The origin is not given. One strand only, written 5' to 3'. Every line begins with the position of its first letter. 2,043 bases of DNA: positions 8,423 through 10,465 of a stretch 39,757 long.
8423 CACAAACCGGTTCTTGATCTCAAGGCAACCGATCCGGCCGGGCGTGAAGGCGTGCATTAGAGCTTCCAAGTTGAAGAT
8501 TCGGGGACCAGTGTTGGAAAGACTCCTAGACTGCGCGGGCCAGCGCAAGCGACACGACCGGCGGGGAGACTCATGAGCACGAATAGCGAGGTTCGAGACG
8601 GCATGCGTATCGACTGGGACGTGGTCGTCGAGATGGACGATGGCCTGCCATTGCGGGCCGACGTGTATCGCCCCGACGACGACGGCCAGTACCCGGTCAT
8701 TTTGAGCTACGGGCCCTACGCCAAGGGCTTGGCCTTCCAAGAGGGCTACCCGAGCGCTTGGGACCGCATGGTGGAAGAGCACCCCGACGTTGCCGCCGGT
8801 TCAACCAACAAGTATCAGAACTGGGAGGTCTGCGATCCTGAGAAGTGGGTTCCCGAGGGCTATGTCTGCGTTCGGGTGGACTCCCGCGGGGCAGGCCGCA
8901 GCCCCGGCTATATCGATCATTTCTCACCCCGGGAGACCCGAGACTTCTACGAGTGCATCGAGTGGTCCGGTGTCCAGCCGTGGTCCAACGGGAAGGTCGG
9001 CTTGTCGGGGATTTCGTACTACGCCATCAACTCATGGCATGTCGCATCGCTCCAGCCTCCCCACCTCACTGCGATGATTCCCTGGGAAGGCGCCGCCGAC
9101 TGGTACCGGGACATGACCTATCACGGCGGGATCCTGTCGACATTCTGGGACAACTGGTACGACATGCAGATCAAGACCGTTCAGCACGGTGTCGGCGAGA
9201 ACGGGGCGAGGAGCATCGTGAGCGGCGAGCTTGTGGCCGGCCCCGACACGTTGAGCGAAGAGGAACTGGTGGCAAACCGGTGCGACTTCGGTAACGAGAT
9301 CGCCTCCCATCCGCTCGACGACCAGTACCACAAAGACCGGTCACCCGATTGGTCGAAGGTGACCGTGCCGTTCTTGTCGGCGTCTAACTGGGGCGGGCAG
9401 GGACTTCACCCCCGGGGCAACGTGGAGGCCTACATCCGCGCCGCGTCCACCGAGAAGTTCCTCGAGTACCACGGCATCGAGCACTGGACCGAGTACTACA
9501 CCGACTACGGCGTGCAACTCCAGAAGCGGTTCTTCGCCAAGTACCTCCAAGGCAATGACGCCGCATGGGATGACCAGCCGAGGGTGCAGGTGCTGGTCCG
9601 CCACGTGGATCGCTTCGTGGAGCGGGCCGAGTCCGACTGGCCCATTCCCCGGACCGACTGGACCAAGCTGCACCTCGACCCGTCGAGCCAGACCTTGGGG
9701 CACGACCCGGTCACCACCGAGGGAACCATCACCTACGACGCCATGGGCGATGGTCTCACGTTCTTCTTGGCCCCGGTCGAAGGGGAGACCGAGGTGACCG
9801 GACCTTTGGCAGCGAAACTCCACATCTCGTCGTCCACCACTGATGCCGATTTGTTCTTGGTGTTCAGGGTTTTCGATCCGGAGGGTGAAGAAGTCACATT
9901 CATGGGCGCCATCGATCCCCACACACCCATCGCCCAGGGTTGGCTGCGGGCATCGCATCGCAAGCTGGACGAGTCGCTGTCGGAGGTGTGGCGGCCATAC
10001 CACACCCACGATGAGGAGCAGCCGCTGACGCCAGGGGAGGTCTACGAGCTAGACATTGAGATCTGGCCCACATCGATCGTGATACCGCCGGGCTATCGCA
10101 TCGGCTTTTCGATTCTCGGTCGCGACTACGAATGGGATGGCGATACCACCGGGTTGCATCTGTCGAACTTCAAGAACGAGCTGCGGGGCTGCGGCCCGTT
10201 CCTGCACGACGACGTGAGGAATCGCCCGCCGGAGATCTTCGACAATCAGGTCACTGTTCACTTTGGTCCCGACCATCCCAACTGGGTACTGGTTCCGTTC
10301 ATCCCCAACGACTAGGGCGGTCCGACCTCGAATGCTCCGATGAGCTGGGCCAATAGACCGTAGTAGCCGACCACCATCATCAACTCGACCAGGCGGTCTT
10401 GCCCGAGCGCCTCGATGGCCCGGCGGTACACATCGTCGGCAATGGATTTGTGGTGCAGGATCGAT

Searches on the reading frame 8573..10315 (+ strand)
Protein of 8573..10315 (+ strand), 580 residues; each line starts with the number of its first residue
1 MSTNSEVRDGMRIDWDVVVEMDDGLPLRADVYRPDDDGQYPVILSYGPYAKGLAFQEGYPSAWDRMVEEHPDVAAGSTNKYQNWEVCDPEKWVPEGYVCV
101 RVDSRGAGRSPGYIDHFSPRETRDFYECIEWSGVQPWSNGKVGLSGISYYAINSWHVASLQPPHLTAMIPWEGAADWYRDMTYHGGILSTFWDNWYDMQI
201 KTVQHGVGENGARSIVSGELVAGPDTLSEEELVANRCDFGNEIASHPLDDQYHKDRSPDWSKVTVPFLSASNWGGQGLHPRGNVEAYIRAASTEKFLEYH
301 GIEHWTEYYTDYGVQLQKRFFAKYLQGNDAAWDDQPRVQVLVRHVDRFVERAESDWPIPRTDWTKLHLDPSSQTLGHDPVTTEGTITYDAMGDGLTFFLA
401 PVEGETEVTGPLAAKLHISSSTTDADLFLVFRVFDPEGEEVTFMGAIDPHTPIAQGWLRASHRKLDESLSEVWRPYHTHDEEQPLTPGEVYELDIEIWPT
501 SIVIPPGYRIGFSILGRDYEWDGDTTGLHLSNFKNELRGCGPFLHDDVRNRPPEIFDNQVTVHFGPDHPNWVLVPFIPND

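Call 23: search_protein_families(library=pfam, proteins=[window:8573-10315:+])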
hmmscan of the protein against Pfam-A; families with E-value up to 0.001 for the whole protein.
window:8573-10315:+ (580 aa): 2 families
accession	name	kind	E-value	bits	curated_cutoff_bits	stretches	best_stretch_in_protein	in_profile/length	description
PF02129.25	Peptidase_S15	-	2.4e-43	149.2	23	1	23-294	1-251/262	X-Pro dipeptidyl-peptidase (S15 family)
PF08530.16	PepX_C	-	2.1e-33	116.5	22.5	1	331-521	2-183/217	X-Pro dipeptidyl-peptidase C-terminal non-catalytic domain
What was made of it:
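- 3987..10315 (.): Further candidate pathway genes: 2,6-dihydroxypyridine-hydroxylase-like (3987-5267 +), EamA (5278-6213 -), cyclase (6225-7364 -), OYE (7283-8479 -), CocE/NonD S15 hydrolase (8573-10315 +). Pfam (call 23).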

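Call 29: search_protein_families(library=ncbifam, proteins=[window:8573-10315:+], max_evalue=0.00001)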
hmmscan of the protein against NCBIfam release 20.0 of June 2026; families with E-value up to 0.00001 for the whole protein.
window:8573-10315:+ (580 aa): 3 families
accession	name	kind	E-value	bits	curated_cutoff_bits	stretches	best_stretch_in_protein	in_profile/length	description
TIGR00976.1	CocE_NonD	subfamily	8.1e-68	229.8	66.3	2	19-372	1-348/550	CocE/NonD family hydrolase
NF003780.0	PRK05371.1-1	subfamily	1.1e-17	63.8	642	2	306-521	352-559/594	Xaa-Pro dipeptidyl-peptidase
NF003782.0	PRK05371.1-3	subfamily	2.6e-07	29.4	711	0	134-187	253-306/648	Xaa-Pro dipeptidyl-peptidase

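Call 39: search_solved_structures(query=window:8573-10315:+, max_evalue=1e-10)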
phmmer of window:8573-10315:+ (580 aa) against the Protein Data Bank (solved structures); distinct sequences matched with E-value up to 1e-10: 14.
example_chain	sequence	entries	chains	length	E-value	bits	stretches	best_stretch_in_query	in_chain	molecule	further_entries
3ib3_A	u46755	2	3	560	8.2e-87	295.4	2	244-528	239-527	CocE/NonD family hydrolase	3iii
3i2g_A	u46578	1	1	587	1.2e-21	80.1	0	14-189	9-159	Cocaine esterase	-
3i2i_A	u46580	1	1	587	1.2e-21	80.1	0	14-189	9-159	Cocaine esterase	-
3i2f_A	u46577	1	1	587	1.2e-21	80.1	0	14-189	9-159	Cocaine esterase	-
3i2h_A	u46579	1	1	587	1.4e-21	79.9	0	14-189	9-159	Cocaine esterase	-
3i2j_A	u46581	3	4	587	1.4e-21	79.9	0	91-189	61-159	Cocaine esterase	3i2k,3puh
3ida_A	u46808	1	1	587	1.4e-21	79.9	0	91-189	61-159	Cocaine esterase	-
3pui_A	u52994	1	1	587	1.4e-21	79.9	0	15-189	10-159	Cocaine esterase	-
1ju3_A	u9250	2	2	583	1.6e-21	79.7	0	91-189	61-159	cocaine esterase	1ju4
4p08_A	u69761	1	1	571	2e-21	79.4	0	16-189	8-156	Cocaine esterase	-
1l7r_A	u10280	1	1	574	3.2e-21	78.7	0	91-189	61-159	cocaine esterase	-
1l7q_A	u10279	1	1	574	3.4e-21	78.6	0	91-189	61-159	cocaine esterase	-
9k48_A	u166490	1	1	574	1.1e-20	76.9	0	14-189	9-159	Cocaine esterase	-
7f65_A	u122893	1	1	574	1.9e-20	76.1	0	14-189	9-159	Cocaine esterase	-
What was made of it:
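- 3987..10315 (.): 3IB3 match (call 39).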
